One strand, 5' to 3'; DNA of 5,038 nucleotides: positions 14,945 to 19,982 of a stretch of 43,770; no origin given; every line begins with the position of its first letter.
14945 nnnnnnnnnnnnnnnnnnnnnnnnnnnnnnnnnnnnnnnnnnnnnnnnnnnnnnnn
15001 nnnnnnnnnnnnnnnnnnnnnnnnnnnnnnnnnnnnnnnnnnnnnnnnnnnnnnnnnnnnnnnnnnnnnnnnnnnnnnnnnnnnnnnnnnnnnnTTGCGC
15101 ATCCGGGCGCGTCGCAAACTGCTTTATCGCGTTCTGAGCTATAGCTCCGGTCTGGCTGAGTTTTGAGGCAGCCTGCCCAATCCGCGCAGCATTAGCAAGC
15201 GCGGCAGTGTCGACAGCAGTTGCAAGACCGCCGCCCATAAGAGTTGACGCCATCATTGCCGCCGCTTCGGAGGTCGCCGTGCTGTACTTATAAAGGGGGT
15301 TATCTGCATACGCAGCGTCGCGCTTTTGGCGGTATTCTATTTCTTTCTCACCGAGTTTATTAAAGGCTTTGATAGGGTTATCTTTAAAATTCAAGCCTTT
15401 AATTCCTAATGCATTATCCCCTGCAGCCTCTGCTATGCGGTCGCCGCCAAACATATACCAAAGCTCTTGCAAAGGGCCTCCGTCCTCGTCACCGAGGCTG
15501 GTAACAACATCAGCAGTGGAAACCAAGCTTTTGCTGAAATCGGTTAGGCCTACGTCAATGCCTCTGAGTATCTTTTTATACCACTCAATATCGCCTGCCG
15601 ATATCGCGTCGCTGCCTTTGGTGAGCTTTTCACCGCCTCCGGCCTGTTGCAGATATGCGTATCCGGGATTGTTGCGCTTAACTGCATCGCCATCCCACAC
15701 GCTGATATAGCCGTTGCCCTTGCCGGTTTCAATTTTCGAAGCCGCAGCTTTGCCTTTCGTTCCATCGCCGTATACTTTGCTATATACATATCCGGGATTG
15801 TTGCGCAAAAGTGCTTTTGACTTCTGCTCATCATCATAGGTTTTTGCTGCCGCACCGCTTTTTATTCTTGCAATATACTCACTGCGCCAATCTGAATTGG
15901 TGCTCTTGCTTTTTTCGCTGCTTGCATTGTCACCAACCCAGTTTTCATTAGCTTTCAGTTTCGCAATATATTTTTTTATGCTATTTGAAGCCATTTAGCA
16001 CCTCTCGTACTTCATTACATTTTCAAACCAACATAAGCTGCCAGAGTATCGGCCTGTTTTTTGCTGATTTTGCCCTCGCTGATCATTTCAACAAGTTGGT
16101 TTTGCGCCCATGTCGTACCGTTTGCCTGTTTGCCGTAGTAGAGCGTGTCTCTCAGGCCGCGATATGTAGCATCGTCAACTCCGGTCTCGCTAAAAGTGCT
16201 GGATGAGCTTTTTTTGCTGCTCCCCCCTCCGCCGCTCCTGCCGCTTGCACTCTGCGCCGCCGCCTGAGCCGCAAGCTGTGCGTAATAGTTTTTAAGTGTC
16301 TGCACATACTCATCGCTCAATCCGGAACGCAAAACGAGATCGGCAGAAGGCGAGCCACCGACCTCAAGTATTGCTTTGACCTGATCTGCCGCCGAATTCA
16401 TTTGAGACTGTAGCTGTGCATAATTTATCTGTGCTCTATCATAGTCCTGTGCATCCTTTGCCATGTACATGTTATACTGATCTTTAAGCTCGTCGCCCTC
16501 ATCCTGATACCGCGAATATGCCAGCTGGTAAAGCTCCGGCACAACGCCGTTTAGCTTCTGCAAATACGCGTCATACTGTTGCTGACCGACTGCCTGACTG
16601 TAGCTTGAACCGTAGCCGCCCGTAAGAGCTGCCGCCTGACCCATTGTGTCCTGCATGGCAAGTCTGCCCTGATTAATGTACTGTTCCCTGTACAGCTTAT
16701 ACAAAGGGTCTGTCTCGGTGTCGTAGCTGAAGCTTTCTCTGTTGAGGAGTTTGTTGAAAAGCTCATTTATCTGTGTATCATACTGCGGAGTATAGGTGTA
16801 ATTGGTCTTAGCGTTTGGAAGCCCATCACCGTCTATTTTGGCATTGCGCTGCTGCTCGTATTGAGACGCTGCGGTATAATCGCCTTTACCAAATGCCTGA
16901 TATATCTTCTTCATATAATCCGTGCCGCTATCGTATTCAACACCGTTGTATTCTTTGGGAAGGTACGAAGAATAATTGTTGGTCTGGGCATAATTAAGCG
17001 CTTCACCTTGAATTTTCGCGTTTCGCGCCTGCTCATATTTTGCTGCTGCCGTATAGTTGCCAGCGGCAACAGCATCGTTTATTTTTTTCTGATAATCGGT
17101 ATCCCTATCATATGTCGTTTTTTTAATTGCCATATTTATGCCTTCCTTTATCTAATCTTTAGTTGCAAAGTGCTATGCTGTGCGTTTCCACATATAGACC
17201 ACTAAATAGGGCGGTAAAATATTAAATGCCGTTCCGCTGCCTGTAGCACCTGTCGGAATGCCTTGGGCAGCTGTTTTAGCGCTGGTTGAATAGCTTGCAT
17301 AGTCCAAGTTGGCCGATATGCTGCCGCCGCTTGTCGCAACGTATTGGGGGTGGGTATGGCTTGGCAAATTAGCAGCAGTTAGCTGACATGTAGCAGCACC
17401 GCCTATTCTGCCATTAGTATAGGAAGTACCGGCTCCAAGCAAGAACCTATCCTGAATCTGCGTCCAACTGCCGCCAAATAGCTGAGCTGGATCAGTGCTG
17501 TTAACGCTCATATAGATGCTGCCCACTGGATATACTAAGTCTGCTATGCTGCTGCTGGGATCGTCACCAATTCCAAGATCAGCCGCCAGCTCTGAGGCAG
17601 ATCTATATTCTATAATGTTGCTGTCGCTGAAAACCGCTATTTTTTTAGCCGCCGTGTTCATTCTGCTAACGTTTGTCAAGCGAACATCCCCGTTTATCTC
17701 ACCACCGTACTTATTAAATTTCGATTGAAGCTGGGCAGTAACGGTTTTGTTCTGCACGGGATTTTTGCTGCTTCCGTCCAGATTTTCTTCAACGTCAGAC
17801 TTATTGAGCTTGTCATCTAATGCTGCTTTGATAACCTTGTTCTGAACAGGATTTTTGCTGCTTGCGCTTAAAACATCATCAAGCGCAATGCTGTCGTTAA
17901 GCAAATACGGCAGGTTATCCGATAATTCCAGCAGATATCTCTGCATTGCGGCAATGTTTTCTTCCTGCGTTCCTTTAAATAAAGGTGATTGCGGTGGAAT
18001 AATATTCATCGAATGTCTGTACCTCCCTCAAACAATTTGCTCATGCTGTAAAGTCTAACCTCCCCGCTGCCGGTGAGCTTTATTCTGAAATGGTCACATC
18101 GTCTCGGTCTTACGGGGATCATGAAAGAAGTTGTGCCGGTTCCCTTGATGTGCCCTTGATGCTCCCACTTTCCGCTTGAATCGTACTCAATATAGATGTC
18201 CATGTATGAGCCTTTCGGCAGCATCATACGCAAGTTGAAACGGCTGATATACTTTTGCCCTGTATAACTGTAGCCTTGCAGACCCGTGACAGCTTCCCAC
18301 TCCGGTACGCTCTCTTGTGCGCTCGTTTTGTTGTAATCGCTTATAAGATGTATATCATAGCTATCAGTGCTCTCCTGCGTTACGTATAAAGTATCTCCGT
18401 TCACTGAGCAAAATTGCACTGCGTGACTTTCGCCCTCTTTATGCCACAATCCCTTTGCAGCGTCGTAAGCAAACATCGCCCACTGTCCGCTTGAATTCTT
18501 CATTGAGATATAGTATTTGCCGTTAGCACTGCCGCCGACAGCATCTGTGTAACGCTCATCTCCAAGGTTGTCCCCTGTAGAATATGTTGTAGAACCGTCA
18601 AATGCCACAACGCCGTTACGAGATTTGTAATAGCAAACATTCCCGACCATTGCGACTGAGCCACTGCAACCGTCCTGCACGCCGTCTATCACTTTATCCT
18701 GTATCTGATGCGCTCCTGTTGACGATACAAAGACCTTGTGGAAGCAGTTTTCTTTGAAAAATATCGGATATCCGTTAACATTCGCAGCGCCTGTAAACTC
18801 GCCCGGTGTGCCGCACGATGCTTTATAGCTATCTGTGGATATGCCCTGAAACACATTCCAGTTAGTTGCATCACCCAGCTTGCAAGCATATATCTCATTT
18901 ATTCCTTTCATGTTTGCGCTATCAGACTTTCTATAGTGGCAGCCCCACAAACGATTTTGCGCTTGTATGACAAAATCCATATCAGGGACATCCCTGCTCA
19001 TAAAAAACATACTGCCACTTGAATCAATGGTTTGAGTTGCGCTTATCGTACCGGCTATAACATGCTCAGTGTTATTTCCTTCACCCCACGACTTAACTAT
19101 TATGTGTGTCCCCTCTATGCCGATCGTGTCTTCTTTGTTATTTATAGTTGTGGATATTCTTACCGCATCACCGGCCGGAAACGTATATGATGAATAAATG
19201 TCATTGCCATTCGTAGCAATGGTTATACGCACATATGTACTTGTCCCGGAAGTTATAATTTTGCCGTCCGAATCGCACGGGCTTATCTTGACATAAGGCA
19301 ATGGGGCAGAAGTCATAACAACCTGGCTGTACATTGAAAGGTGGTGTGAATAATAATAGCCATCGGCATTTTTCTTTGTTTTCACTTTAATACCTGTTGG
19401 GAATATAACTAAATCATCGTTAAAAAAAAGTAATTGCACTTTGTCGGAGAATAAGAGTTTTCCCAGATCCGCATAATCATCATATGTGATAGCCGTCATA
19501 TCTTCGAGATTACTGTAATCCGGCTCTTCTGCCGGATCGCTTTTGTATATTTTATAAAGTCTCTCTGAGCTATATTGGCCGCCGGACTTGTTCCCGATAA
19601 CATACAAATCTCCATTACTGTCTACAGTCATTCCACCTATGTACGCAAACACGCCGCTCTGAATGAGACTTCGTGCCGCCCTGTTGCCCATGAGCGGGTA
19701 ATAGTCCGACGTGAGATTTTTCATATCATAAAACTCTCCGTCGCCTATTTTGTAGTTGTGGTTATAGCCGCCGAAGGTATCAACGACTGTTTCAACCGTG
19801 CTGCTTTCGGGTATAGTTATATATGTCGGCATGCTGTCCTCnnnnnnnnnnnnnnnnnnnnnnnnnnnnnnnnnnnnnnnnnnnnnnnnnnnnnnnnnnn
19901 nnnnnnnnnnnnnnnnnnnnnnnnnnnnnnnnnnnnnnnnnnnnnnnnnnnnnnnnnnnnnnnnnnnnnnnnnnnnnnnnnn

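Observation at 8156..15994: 2612-aa giant multidomain (polyvalent-type) protein with a zincin motif in a tail-tube-less structural module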

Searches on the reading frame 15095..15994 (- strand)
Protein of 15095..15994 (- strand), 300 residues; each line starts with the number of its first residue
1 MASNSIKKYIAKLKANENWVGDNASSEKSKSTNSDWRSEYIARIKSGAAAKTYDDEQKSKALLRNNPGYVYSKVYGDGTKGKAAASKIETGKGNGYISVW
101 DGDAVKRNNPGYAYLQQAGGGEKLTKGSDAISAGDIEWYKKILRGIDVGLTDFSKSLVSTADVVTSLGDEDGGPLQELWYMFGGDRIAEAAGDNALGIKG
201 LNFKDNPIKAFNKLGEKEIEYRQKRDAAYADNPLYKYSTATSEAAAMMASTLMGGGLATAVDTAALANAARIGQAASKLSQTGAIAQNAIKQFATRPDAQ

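Call 17: search_protein_families(library=pfam, proteins=[window:15095-15994:-], max_evalue=10)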
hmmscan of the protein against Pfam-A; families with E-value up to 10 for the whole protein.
window:15095-15994:- (300 aa): 1 family
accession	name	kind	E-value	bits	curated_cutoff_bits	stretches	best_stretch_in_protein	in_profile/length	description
PF13113.11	DUF3970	-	0.34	11.6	21.1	1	208-239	17-45/55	Protein of unknown function (DUF3970)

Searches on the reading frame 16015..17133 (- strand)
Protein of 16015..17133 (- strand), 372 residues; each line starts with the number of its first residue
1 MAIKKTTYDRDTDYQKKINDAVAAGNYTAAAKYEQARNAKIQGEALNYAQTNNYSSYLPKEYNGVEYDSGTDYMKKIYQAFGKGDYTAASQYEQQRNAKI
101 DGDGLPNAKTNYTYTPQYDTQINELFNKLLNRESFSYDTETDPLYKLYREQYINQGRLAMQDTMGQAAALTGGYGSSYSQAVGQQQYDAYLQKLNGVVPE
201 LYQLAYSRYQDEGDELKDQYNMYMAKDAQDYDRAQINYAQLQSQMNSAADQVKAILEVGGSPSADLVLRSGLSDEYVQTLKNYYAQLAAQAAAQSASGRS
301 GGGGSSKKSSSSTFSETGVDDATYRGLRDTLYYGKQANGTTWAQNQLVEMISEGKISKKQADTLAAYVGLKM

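Call 10: search_protein_families(library=phrogs, proteins=[window:16015-17133:-], max_evalue=0.001)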
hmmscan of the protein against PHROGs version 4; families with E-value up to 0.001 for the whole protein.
window:16015-17133:- (372 aa): 0 families

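Call 11: search_protein_families(library=pfam, proteins=[window:16015-17133:-], max_evalue=0.01)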
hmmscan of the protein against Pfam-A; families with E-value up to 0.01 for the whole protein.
window:16015-17133:- (372 aa): 0 families

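Call 38: search_protein_families(library=ncbifam, proteins=[window:16015-17133:-], max_evalue=1)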
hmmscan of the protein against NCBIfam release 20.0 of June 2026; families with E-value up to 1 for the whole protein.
window:16015-17133:- (372 aa): 2 families
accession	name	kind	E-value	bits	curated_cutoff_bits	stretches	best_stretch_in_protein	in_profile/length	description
NF002843.0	PRK03081.1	equivalog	0.14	12.2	84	0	90-112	6-26/51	small, acid-soluble spore protein K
NF047958.1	broad_LIC11966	domain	0.66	10.3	40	1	220-287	21-87/134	LIC11966 family surface protein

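Call 98: search_dna_similar(query=window:16015-17133:-, collection=phages, mode=protein, max_evalue=1, max_rows=15)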
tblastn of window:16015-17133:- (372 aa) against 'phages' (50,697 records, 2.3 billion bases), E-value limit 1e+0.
Records with a match: 10; places in all: 10; records where one place covers at least 80% of the query: 0.
Best place of each record, by identity: <60% 10.
By first word of the organism name: Bacteriophage 10.
By host as written in the record: - 10.
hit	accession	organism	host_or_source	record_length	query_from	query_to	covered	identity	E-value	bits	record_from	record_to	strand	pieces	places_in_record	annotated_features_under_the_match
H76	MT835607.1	Bacteriophage sp.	human fecal samples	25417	114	233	32%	58.3%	1e-35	144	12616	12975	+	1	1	record has no annotation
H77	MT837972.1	Bacteriophage sp.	human fecal samples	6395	22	216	52%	34.0%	1e-9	66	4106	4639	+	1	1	record has no annotation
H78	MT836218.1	Bacteriophage sp.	human fecal samples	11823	114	248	36%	45.2%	3e-28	122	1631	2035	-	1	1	record has no annotation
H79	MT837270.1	Bacteriophage sp.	human fecal samples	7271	114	248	36%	42.2%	5e-23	106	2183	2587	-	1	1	record has no annotation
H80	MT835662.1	Bacteriophage sp.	human fecal samples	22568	93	233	38%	39.0%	3e-20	99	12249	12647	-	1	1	record has no annotation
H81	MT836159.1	Bacteriophage sp.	human fecal samples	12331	114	247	36%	37.7%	1e-10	69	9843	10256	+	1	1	record has no annotation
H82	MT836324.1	Bacteriophage sp.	human fecal samples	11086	114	219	28%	44.3%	5e-10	67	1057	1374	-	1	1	record has no annotation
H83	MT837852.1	Bacteriophage sp.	human fecal samples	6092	114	219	28%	44.3%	7e-8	60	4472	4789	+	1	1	record has no annotation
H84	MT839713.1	Bacteriophage sp.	human fecal samples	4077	108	246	37%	33.8%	1e-13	78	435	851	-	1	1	record has no annotation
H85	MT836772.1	Bacteriophage sp.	human fecal samples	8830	113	209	26%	44.3%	1e-13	79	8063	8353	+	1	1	record has no annotation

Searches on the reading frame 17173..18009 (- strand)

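Call 10: search_protein_families(library=phrogs, proteins=[window:17173-18009:-], max_evalue=0.001)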
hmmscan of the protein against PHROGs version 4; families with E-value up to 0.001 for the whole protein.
window:17173-18009:- (278 aa): 8 families
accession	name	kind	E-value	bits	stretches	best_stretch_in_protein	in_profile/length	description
phrog_24267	-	unknown function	9.2e-25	88.8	1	154-278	138-266/266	-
phrog_6465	-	tail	2.5e-17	64.4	2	131-223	90-197/281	tail protein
phrog_5717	-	tail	8.2e-15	55.1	1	155-278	998-1150/1150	tail protein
phrog_8469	-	tail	1e-10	42.4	1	183-220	158-195/303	tail fiber protein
phrog_2097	-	tail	2.8e-09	37.3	1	126-243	358-474/644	tail fiber protein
phrog_4277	-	tail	9.1e-06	25.2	0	157-227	587-662/780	tail fiber protein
phrog_958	-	tail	4.5e-05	23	0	127-194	425-495/606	baseplate wedge subunit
phrog_4618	-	tail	4.9e-05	23.2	0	65-220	158-317/413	tail collar fiber protein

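Call 11: search_protein_families(library=pfam, proteins=[window:17173-18009:-], max_evalue=0.01)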
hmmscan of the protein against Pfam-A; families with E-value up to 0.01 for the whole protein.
window:17173-18009:- (278 aa): 1 family
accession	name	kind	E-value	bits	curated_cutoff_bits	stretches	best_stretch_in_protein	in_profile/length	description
PF21939.1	Gp10_C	-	4e-22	80.1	27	1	155-277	1-139/139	Baseplate structural protein Gp10, C-terminal domain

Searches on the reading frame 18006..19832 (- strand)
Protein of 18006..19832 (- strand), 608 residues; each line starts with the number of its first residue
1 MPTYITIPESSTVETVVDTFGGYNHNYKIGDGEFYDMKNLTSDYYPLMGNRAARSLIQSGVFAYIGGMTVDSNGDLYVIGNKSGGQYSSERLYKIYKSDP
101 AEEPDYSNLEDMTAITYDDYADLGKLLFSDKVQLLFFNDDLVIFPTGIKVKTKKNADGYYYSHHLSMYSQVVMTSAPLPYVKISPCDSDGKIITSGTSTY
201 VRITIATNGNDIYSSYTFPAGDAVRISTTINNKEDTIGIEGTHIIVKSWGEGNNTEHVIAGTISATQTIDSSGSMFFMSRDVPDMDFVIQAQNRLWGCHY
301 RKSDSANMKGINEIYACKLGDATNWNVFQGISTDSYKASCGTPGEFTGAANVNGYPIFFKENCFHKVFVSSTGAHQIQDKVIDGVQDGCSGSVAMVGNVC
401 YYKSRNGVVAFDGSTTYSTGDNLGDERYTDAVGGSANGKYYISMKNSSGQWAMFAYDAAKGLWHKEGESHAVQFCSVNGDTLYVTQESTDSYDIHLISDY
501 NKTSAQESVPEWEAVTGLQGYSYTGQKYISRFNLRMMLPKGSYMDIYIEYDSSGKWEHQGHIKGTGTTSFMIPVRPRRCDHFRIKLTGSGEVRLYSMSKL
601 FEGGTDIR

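Call 10: search_protein_families(library=phrogs, proteins=[window:18006-19832:-], max_evalue=0.001)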
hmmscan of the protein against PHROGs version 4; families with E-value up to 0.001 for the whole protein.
window:18006-19832:- (608 aa): 1 family
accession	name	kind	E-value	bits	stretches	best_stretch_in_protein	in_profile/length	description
phrog_511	-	head and packaging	7.6e-59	200.9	2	277-605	556-859/862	internal virion protein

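Call 11: search_protein_families(library=pfam, proteins=[window:18006-19832:-], max_evalue=0.01)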
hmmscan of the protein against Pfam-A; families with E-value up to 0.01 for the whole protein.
window:18006-19832:- (608 aa): 0 families

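Call 38: search_protein_families(library=ncbifam, proteins=[window:18006-19832:-], max_evalue=1)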
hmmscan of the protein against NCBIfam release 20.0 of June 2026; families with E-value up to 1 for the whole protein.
window:18006-19832:- (608 aa): 1 family
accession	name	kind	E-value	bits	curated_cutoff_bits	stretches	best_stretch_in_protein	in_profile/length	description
NF047753.1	blaSPI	exception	0.019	14.7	500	1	227-314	134-217/239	SPI family subclass B1 metallo-beta-lactamase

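Call 65: search_solved_structures(query=window:18006-19832:-, max_evalue=1)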
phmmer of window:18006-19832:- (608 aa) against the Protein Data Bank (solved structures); distinct sequences matched with E-value up to 1: 0.

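Call 97: search_dna_similar(query=window:18006-19832:-, collection=phages, mode=protein, max_evalue=0.001, max_rows=25, rows=spread)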
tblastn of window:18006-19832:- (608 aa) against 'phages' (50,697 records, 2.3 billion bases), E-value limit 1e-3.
Records with a match: 11; places in all: 11; records where one place covers at least 80% of the query: 4.
Best place of each record, by identity: <60% 11.
By first word of the organism name: Bacteriophage 11.
By host as written in the record: - 11.
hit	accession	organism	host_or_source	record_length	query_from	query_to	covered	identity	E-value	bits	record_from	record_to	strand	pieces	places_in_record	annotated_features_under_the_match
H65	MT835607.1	Bacteriophage sp.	human fecal samples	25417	7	606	99%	36.5%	1e-113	379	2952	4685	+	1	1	record has no annotation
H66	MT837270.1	Bacteriophage sp.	human fecal samples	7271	5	606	99%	31.5%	6e-68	246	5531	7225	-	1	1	record has no annotation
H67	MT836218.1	Bacteriophage sp.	human fecal samples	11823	17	606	97%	30.2%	4e-75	267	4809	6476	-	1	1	record has no annotation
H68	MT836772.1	Bacteriophage sp.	human fecal samples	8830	20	605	96%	29.9%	3e-62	229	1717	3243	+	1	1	record has no annotation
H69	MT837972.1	Bacteriophage sp.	human fecal samples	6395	159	599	73%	30.7%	4e-52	199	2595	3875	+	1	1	record has no annotation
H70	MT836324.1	Bacteriophage sp.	human fecal samples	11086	174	599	70%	29.1%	6e-44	174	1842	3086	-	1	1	record has no annotation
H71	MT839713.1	Bacteriophage sp.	human fecal samples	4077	266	604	56%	34.7%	1e-50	194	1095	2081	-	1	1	record has no annotation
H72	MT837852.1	Bacteriophage sp.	human fecal samples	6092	264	601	56%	33.0%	6e-46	180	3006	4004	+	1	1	record has no annotation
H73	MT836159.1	Bacteriophage sp.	human fecal samples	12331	280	603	53%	32.6%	3e-45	179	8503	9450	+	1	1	record has no annotation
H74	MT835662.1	Bacteriophage sp.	human fecal samples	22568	278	588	51%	30.6%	1e-31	137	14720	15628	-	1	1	record has no annotation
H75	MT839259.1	Bacteriophage sp.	human fecal samples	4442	7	184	29%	27.9%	1e-6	57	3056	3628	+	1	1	record has no annotation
